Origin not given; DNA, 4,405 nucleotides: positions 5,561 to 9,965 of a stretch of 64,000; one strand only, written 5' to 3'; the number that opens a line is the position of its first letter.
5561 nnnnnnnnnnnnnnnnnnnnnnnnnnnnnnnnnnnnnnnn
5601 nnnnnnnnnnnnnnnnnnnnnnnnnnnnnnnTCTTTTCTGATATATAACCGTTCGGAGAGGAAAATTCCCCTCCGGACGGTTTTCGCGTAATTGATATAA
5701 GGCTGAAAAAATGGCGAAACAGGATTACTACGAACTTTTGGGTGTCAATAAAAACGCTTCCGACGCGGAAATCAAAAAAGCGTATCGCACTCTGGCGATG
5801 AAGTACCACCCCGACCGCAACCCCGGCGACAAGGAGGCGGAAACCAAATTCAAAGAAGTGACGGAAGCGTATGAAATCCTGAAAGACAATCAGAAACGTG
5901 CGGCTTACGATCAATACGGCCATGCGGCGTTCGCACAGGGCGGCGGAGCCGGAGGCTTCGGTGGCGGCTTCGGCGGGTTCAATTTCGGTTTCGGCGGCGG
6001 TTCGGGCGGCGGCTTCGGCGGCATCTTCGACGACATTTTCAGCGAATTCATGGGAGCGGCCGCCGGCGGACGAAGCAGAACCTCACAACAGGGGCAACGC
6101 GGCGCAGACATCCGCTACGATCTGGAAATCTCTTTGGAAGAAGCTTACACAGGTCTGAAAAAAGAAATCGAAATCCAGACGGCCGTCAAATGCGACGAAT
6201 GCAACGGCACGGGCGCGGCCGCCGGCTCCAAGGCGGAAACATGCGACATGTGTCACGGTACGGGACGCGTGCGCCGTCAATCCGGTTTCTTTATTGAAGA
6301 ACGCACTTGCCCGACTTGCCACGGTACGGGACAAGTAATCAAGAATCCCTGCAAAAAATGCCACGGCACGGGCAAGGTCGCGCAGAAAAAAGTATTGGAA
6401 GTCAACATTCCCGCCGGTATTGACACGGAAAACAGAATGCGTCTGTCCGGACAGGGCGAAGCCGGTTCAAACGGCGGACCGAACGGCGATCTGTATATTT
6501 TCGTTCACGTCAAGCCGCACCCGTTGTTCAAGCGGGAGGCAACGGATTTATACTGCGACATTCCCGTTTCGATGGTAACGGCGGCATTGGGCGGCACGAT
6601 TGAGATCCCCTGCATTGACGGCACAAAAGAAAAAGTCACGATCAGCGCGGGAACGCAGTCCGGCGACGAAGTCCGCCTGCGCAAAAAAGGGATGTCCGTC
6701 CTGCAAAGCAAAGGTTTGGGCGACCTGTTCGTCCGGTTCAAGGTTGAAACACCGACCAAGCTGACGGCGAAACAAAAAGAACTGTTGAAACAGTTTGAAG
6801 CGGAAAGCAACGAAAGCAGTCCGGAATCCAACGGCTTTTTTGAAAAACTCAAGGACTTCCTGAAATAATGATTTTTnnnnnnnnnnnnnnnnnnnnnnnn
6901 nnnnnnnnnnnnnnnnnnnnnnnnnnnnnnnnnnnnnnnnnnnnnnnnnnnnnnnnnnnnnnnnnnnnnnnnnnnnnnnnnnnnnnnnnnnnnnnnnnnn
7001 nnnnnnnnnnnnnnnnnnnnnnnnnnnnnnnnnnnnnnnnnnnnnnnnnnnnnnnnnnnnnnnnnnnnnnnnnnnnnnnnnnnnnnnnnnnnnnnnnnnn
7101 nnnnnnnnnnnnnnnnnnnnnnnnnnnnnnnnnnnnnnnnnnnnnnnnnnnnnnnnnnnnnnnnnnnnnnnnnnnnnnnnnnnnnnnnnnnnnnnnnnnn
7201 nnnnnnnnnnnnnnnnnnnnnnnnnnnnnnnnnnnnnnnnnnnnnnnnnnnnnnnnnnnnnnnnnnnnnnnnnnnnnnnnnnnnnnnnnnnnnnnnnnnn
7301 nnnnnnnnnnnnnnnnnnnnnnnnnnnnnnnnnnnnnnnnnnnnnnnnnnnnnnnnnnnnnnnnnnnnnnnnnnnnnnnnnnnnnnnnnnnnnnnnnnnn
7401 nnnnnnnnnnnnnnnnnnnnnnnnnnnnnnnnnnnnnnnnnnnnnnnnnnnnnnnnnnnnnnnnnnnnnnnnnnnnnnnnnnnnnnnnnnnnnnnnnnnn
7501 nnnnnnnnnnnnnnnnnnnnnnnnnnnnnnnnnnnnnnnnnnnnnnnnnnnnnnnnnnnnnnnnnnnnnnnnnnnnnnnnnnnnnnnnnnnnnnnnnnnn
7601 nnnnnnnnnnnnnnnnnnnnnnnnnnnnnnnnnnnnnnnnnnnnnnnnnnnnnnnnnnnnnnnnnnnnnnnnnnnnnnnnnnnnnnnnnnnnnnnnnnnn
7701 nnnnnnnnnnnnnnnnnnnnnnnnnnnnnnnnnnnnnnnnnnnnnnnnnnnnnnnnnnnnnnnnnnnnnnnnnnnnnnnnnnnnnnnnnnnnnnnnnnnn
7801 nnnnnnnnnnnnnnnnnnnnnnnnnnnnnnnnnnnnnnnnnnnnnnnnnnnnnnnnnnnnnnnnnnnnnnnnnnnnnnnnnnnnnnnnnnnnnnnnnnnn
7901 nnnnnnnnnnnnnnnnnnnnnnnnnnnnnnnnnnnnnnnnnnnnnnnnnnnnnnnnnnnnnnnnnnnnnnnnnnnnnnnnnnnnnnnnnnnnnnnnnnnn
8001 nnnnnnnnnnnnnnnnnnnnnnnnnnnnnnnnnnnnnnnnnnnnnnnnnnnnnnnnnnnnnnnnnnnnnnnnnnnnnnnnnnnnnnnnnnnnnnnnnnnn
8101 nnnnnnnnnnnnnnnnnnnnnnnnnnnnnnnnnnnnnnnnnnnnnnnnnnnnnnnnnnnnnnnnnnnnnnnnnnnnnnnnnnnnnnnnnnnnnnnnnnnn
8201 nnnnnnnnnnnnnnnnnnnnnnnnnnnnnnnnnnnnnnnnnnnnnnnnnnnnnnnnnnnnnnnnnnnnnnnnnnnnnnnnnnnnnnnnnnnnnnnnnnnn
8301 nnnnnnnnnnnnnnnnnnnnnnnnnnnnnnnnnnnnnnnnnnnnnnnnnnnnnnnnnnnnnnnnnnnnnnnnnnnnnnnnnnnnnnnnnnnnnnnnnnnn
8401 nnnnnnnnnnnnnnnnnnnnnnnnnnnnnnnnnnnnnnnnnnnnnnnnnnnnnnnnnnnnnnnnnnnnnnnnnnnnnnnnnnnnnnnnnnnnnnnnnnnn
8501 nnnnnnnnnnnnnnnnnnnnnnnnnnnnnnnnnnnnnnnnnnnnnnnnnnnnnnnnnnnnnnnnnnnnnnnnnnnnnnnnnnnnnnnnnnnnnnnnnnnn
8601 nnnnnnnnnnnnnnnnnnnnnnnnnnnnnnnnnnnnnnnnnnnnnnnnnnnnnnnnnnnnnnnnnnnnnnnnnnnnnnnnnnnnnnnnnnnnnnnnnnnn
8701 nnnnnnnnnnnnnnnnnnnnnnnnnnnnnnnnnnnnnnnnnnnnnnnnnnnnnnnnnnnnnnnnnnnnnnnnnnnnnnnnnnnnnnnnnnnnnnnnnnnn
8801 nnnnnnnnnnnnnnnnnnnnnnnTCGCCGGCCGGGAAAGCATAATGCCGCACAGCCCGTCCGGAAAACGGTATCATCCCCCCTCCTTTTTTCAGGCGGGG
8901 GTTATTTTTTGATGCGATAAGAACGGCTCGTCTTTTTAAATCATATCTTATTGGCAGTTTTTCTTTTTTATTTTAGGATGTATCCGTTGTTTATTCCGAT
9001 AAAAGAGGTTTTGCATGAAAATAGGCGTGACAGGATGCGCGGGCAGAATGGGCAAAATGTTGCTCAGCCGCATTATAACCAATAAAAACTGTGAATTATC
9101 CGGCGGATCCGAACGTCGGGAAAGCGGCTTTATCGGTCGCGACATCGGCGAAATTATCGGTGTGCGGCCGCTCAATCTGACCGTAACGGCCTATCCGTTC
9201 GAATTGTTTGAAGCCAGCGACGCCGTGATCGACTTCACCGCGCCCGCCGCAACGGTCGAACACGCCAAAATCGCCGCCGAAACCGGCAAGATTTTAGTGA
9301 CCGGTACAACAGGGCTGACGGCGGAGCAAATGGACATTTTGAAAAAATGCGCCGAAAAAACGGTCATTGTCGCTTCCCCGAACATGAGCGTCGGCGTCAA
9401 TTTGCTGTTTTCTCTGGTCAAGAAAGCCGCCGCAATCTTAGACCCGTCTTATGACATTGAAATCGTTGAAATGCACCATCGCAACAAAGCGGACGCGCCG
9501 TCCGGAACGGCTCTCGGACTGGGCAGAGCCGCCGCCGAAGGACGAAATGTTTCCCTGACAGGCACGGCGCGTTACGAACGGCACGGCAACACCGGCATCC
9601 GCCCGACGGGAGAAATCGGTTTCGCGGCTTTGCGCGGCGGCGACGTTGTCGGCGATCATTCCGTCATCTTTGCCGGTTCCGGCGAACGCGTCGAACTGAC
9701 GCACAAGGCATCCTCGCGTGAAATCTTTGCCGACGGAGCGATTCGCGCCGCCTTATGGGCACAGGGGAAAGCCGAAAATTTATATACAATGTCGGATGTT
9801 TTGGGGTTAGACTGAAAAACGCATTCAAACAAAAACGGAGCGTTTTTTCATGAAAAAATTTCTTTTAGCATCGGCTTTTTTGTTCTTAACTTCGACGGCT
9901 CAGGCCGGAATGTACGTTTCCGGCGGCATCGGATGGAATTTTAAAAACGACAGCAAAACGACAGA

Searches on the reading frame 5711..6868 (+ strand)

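Call 28: search_protein_families(library=pfam, proteins=[window:5711-6868:+], max_evalue=0.0001)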
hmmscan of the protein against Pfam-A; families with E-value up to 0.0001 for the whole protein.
window:5711-6868:+ (385 aa): 3 families
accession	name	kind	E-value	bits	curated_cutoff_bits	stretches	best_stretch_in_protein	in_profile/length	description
PF01556.23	DnaJ_C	-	1.1e-51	175.3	26.6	1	134-348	1-152/152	DnaJ C terminal domain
PF00226.36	DnaJ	-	1.7e-29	102.2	27.8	1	5-67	1-63/63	DnaJ domain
PF00684.25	DnaJ_CXXCXGXG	-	4.1e-16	59.4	32.7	1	161-221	1-65/65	DnaJ central domain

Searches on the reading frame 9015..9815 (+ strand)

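Call 28: search_protein_families(library=pfam, proteins=[window:9015-9815:+], max_evalue=0.0001)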
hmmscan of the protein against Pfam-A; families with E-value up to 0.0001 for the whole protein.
window:9015-9815:+ (266 aa): 2 families
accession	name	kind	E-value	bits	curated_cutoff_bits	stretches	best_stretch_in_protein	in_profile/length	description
PF05173.19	DapB_C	-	2.8e-45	153.8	27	1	127-263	1-121/121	Dihydrodipicolinate reductase, C-terminus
PF01113.26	DapB_N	-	1.7e-35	122.2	25.6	1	1-124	1-124/124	Dihydrodipicolinate reductase, N-terminus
